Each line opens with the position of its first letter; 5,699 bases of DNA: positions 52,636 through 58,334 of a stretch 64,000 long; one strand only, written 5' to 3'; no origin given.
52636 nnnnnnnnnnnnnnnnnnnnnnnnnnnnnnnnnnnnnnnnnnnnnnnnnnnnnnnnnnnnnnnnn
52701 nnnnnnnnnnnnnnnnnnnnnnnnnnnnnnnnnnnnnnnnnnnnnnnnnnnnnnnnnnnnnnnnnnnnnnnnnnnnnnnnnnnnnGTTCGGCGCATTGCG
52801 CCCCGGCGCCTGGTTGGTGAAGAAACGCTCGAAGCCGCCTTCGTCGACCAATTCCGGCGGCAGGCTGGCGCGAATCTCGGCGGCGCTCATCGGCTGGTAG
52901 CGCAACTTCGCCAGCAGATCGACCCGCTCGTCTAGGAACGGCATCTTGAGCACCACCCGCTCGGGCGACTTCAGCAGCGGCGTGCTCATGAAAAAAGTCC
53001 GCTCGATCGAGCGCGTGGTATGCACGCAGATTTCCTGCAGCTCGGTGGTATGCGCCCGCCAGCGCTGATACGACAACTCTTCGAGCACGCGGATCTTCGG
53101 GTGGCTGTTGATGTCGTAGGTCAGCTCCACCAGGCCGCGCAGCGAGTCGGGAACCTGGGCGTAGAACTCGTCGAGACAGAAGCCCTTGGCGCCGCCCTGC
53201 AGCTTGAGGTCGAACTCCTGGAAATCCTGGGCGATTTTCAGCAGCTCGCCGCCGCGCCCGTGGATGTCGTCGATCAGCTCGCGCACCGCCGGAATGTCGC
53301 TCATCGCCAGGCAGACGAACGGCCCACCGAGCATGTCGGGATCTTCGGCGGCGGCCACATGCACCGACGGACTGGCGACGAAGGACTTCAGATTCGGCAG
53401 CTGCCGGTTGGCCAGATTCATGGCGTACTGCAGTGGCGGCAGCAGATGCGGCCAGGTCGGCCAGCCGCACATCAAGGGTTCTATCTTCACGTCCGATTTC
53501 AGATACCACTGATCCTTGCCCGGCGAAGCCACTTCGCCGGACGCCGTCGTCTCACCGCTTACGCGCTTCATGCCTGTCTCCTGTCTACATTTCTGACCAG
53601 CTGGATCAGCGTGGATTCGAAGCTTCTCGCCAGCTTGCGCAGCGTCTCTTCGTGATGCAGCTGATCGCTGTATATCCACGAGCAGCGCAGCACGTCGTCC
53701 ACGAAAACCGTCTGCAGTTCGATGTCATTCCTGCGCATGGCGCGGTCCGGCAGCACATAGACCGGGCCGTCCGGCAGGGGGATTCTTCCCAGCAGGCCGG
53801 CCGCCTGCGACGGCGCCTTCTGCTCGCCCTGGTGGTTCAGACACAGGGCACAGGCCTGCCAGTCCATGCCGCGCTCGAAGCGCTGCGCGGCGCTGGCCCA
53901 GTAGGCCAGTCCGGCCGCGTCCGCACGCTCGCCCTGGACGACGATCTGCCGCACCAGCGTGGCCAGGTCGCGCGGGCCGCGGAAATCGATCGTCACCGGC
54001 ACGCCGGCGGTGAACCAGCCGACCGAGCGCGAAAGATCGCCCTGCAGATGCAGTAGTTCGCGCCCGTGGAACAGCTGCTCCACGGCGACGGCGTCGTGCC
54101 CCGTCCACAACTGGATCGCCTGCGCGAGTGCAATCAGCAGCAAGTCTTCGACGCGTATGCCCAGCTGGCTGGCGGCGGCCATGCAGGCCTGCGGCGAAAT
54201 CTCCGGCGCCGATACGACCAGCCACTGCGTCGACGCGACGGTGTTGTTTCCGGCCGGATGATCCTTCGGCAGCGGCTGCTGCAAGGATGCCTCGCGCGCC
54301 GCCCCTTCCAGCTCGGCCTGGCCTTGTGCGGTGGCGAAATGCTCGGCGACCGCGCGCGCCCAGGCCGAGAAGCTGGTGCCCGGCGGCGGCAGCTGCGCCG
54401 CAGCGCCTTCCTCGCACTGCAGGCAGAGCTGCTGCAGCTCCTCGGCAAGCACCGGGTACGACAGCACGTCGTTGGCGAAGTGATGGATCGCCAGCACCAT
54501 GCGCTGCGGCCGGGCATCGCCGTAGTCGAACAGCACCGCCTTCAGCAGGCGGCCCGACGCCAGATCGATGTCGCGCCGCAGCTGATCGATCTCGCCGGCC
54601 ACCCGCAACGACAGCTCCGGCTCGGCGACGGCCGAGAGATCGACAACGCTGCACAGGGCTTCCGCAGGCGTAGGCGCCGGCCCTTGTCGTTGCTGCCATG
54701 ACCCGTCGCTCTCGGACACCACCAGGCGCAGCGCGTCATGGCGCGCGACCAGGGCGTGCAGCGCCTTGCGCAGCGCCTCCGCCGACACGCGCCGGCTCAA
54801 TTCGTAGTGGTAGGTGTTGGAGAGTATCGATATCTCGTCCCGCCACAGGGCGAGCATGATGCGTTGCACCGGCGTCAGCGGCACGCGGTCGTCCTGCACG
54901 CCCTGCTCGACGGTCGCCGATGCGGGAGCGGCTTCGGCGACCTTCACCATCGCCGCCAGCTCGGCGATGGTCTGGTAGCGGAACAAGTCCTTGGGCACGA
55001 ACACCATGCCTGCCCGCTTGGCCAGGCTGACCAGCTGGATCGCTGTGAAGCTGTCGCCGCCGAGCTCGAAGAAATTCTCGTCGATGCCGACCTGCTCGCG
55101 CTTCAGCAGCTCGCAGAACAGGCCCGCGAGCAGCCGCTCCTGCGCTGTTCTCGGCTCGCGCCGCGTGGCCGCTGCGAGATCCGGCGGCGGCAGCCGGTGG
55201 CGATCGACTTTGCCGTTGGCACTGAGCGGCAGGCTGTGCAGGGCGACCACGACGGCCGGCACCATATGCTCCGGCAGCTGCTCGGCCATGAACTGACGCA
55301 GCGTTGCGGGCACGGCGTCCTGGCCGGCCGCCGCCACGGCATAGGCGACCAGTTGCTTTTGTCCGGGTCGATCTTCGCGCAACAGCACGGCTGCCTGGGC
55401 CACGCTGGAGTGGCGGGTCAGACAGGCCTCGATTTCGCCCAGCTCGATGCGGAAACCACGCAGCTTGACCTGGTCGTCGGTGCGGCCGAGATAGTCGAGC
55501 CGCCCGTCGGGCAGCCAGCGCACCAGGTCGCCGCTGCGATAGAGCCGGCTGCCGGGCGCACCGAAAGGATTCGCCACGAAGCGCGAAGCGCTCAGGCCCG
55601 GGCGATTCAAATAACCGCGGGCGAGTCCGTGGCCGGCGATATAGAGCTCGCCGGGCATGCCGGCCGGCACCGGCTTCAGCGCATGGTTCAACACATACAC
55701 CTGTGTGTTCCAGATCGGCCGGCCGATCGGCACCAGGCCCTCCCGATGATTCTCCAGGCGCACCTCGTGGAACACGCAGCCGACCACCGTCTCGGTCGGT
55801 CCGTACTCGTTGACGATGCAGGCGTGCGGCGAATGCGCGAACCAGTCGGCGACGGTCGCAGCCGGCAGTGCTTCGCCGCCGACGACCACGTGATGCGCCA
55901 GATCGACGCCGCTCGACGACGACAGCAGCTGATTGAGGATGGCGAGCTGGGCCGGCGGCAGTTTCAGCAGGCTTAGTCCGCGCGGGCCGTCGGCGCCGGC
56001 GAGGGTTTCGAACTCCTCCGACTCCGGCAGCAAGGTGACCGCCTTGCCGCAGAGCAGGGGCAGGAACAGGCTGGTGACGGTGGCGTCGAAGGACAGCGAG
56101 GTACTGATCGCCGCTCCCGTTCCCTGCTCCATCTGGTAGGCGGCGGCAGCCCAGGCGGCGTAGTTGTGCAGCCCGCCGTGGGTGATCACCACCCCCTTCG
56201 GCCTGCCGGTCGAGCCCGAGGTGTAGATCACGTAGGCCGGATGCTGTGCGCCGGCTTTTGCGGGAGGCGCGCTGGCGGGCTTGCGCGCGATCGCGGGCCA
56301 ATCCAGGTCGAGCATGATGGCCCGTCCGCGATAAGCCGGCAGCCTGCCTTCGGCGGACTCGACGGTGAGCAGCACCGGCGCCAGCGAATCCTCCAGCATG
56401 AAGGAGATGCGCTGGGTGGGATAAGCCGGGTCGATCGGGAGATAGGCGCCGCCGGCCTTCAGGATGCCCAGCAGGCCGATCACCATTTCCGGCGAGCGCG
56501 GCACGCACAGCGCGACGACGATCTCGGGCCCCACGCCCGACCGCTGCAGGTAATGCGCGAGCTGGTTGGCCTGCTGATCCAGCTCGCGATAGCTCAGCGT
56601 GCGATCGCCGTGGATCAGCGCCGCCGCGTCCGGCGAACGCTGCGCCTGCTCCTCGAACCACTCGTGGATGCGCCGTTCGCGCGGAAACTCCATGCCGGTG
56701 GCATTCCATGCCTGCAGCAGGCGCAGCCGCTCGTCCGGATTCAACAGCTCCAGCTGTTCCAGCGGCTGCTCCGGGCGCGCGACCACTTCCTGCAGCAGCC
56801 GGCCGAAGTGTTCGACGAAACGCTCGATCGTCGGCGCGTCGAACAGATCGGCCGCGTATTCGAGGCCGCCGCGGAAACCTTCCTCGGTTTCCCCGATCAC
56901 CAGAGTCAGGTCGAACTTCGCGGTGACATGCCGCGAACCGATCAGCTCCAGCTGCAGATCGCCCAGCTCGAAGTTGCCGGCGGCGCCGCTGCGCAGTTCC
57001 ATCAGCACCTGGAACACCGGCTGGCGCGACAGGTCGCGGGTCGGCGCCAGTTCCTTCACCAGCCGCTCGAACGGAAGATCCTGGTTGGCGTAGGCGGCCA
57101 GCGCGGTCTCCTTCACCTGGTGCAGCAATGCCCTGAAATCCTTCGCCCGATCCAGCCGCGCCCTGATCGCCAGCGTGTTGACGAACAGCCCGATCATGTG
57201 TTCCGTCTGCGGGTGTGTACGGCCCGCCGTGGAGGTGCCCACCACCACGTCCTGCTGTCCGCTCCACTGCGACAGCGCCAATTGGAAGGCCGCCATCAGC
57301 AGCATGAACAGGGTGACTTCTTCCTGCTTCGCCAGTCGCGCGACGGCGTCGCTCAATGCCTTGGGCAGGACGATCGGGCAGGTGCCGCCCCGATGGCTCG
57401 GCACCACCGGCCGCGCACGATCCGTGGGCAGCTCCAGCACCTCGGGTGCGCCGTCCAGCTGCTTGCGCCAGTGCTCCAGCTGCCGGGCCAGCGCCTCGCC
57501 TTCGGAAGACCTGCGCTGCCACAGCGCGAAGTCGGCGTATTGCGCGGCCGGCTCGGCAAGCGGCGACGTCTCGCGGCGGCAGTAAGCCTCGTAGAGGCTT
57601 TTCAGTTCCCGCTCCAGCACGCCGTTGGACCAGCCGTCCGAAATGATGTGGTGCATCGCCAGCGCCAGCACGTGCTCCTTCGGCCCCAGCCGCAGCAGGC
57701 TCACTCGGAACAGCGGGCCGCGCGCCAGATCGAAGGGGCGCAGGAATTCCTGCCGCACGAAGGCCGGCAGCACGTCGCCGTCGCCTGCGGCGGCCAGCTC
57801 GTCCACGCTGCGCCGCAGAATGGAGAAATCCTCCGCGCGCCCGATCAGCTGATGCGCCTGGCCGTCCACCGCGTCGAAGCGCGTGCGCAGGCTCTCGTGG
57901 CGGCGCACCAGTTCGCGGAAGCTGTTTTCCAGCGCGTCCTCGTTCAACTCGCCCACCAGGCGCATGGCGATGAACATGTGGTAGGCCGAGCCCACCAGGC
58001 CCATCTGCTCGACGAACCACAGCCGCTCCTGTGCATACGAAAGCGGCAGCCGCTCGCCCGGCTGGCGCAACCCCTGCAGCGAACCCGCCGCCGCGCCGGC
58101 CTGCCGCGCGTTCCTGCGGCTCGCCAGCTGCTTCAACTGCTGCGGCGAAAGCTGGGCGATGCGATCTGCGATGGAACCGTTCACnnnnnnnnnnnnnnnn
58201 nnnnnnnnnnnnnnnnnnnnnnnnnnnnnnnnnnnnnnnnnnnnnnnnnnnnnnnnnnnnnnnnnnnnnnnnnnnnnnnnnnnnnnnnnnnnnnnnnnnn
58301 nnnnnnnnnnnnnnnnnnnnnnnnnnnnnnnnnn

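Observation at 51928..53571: Large MBL-fold hydrolase with unknown 300-aa N-terminal domain inside the assembly-line operon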

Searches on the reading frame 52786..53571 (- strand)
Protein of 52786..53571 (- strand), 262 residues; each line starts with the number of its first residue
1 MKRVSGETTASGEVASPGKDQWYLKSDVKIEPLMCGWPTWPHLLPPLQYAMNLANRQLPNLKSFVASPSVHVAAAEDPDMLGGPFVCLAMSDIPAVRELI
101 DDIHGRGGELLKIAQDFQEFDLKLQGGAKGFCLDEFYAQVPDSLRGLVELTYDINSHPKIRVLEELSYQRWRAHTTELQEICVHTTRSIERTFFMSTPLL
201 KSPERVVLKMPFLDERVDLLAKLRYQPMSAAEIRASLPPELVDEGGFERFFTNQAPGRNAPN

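Call 62: search_protein_representatives(protein=window:52786-53571:-)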
Query: 262 residues. Proteins with E-value up to 0.001 (for the whole library): 522; up to 1e-10: 343; up to 1e-30: 81. The best 150 are listed.
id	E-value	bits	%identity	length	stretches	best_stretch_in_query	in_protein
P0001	4.7e-175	596.5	100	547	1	1-262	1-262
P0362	2.6e-58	213.8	44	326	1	18-262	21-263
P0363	3.0e-56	207.1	46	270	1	23-260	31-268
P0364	7.4e-54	199.2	46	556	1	8-235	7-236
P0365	3.4e-53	197.0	39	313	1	6-253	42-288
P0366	8.6e-53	195.7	46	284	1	20-237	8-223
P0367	5.1e-52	193.2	41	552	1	19-257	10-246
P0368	4.5e-51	190.1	47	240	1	21-236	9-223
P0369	8.2e-51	189.2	41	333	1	20-261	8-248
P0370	4.2e-49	183.6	46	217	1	19-223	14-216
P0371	6.6e-49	183.0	40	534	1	19-258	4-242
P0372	3.1e-48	180.8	45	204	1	22-209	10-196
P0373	5.2e-47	176.8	44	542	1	22-236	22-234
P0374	5.1e-46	173.5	48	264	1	18-212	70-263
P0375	5.6e-46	173.4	53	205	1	21-171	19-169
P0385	8.4e-39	149.9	40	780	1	22-245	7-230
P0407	8.0e-34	133.6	32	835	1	20-261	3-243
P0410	1.3e-33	132.9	37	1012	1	24-237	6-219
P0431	1.4e-31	126.2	35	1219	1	23-243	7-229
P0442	1.3e-30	123.1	35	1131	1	20-242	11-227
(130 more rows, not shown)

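Call 65: search_protein_families(library=pfam, proteins=[P0431, P0410, P0407, P0385, P0442], max_evalue=0.00001)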
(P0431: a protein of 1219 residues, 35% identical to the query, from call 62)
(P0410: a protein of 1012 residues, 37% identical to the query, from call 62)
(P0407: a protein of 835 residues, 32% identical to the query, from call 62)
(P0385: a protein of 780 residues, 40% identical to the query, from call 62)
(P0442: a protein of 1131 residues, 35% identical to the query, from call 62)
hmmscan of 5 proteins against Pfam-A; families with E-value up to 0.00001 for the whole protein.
P0431 (1219 aa): 8 families
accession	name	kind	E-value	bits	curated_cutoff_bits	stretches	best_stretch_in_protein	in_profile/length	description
PF18456.6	CmlA_N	-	1.6e-82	276.8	25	1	7-239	1-232/232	Diiron non-heme beta-hydroxylase N-terminal domain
PF07993.18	NAD_binding_4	-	1.6e-68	231.1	20.1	1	806-1044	1-257/258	Male sterility protein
PF18563.6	TubC_N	-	2.1e-32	111.4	26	2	704-758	1-51/52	TubC N-terminal docking domain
PF01370.27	Epimerase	-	4.3e-14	53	20.9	1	804-1002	1-176/240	NAD dependent epimerase/dehydratase family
PF13483.12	Lactamase_B_3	-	2.7e-08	34.4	24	1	252-402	1-110/160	Beta-lactamase superfamily domain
PF12706.13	Lactamase_B_2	-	3.7e-07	30.4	27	1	270-426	3-162/200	Beta-lactamase superfamily domain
PF16363.11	GDP_Man_Dehyd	-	1.2e-06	28.6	27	1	805-1002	1-187/332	GDP-mannose 4,6 dehydratase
PF01073.25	3Beta_HSD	-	5.9e-06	25.9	22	0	806-985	2-162/280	3-beta hydroxysteroid dehydrogenase/isomerase family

P0410 (1012 aa): 4 families
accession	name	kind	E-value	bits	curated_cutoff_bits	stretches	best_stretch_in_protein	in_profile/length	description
PF18456.6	CmlA_N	-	9.8e-85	284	25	1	5-237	1-232/232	Diiron non-heme beta-hydroxylase N-terminal domain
PF00668.25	Condensation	-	3.8e-62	210.9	30.6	1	553-979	6-440/456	Condensation domain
PF12706.13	Lactamase_B_2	-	1.9e-10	41.1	27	1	268-426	3-165/200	Beta-lactamase superfamily domain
PF13483.12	Lactamase_B_3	-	1.9e-09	38.2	24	1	250-313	1-55/160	Beta-lactamase superfamily domain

P0407 (835 aa): 3 families
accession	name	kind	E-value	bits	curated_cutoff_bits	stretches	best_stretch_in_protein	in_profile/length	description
PF18456.6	CmlA_N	-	2.6e-82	276.1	25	1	6-236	1-231/232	Diiron non-heme beta-hydroxylase N-terminal domain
PF13483.12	Lactamase_B_3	-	1.8e-11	44.7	24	1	252-423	3-131/160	Beta-lactamase superfamily domain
PF12706.13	Lactamase_B_2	-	6.7e-11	42.6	27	1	268-423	3-162/200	Beta-lactamase superfamily domain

P0385 (780 aa): 3 families
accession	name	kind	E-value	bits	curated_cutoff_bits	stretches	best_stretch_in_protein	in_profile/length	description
PF18456.6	CmlA_N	-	9.4e-82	274.2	25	1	9-240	2-232/232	Diiron non-heme beta-hydroxylase N-terminal domain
PF13483.12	Lactamase_B_3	-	4.4e-11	43.5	24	1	253-325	1-64/160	Beta-lactamase superfamily domain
PF12706.13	Lactamase_B_2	-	4.3e-09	36.7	27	1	271-430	3-166/200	Beta-lactamase superfamily domain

P0442 (1131 aa): 7 families
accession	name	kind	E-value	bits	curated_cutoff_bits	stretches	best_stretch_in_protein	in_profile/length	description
PF00501.34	AMP-binding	-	1.1e-82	278.3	29.9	1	561-891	2-383/384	AMP-binding enzyme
PF18456.6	CmlA_N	-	4.9e-70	235.9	25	1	15-241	2-232/232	Diiron non-heme beta-hydroxylase N-terminal domain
PF00550.31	PP-binding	-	5.8e-15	55.7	20.8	1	1046-1109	2-67/67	Phosphopantetheine attachment site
PF13193.12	AMP-binding_C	-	1.5e-13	51.9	24.5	1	949-1020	1-76/76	AMP-binding enzyme C-terminal domain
PF12706.13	Lactamase_B_2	-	2e-10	41.1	27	1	272-417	3-156/200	Beta-lactamase superfamily domain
PF13483.12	Lactamase_B_3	-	4.3e-09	37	24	1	254-318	1-57/160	Beta-lactamase superfamily domain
PF00753.33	Lactamase_B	-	2.7e-06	27.9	22.7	1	259-312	5-58/196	Metallo-beta-lactamase superfamily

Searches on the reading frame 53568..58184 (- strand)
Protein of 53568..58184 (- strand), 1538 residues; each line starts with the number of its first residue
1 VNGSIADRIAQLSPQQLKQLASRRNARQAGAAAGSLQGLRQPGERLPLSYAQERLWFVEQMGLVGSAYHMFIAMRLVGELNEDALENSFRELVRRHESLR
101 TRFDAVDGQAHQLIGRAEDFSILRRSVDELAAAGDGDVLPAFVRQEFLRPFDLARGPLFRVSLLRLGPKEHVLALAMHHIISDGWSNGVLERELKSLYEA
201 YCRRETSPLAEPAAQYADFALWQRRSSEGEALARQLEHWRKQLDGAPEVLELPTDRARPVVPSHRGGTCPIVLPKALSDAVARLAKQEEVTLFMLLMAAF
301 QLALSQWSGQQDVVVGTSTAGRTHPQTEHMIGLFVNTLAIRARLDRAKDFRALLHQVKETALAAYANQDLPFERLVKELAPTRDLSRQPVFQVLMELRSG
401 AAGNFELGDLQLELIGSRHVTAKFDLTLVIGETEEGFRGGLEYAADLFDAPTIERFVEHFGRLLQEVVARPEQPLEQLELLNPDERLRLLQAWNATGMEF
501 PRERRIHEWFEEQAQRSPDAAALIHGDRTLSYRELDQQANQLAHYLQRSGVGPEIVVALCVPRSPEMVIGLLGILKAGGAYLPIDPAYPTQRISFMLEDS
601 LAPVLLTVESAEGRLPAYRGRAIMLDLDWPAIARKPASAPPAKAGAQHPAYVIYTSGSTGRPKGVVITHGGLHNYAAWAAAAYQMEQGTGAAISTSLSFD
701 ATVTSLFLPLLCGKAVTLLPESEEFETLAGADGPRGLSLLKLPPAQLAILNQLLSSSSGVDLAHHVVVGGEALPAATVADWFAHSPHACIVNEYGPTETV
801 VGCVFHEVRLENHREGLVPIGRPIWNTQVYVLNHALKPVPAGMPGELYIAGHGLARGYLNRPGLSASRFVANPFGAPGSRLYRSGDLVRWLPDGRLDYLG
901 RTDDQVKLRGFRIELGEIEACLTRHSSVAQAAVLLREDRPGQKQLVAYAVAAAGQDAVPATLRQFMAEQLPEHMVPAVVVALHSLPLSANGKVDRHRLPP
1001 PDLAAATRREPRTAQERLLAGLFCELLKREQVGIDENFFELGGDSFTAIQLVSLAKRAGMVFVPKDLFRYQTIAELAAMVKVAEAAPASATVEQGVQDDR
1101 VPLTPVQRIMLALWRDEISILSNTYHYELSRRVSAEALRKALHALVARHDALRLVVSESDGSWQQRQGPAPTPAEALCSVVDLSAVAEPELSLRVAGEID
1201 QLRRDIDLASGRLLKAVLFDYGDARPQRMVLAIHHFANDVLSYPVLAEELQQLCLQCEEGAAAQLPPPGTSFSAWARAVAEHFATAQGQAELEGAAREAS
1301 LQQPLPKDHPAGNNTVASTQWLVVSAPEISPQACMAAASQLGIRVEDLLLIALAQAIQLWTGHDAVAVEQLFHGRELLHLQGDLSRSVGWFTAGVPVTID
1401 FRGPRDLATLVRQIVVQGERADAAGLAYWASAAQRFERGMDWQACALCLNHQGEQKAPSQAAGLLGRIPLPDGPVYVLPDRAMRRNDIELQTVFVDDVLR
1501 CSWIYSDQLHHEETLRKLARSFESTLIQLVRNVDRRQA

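Call 9: search_protein_families(library=pfam, proteins=[window:53568-58184:-], max_evalue=0.00001)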
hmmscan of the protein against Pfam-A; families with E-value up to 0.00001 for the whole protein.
window:53568-58184:- (1538 aa): 4 families
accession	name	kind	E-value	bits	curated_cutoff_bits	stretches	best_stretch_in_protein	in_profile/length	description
PF00668.25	Condensation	-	2.7e-155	518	30.6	2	46-489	5-455/456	Condensation domain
PF00501.34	AMP-binding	-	1e-79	268.6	29.9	1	510-859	1-384/384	AMP-binding enzyme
PF00550.31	PP-binding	-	1.2e-12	48.3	20.8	1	1018-1080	2-67/67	Phosphopantetheine attachment site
PF13193.12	AMP-binding_C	-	3.3e-12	47.6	24.5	1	917-992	1-76/76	AMP-binding enzyme C-terminal domain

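Call 46: search_protein_families(library=ncbifam, proteins=[window:53568-58184:-], max_evalue=0.00001)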
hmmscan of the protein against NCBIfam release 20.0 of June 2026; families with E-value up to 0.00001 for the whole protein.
window:53568-58184:- (1538 aa): 99 families (the best 25 are shown)
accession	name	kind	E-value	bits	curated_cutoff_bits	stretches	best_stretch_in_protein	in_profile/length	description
NF004282.0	PRK05691.1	subfamily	0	1084.6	4090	1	44-1531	1727-3219/4334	non-ribosomal peptide synthase/polyketide synthase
NF047350.1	aureusi_NRPS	equivalog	1.3e-202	675.8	2500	2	466-1156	376-1052/2373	aureusimine non-ribosomal peptide synthetase AusA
NF041803.1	NRPS_SolG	exception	1.8e-162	542.4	2200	1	273-1079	329-1154/1163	solanimycin non-ribosomal peptide synthetase SolG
NF007605.2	PRK10252.1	equivalog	1.1e-142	477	2400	1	44-1084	2-1045/1292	enterobactin non-ribosomal peptide synthetase EntF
NF038078.1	NRPS_MxcG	equivalog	2.1e-134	449.4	2300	1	44-1090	3-1052/1442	myxochelin non-ribosomal peptide synthetase MxcG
TIGR01733.1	AA-adenyl-dom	subfamily_domain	2.4e-133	444.9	317.4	1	531-933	1-409/409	amino acid adenylation domain-containing protein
TIGR03443.1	alpha_am_amid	equivalog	6.3e-88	295.5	1030.1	3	877-1087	675-924/1390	L-aminoadipate-semialdehyde dehydrogenase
NF003417.0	PRK04813.1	subfamily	5.3e-74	249.6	476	1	509-998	8-499/505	D-alanine--poly(phosphoribitol) ligase subunit DltA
TIGR01734.1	D-ala-DACP-lig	equivalog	4.7e-70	236.6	559.85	1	510-998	6-498/504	D-alanine--poly(phosphoribitol) ligase subunit DltA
TIGR03098.1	ligase_PEP_1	hypoth_equivalog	4.1e-57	193.8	592.35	2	626-998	142-514/517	acyl-CoA ligase (AMP-forming), exosortase A system-associated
NF004837.0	PRK06187.1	subfamily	2.7e-54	184.3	476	1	504-998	8-518/531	long-chain-fatty-acid--CoA ligase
NF004822.0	PRK06178.1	equivalog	4.9e-45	154.2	782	2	633-998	199-563/571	acyl-CoA synthetase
NF052269.1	Staph_lig_FadD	equivalog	1.9e-43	148.6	650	1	508-998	4-489/499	long-chain-fatty-acid--CoA ligase FadD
NF004114.0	PRK05605.1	equivalog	7.6e-43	146.7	766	2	641-997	215-564/575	long-chain-fatty-acid--CoA ligase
NF005858.0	PRK07787.1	subfamily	3.7e-42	144.3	575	1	514-998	11-468/471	acyl-CoA synthetase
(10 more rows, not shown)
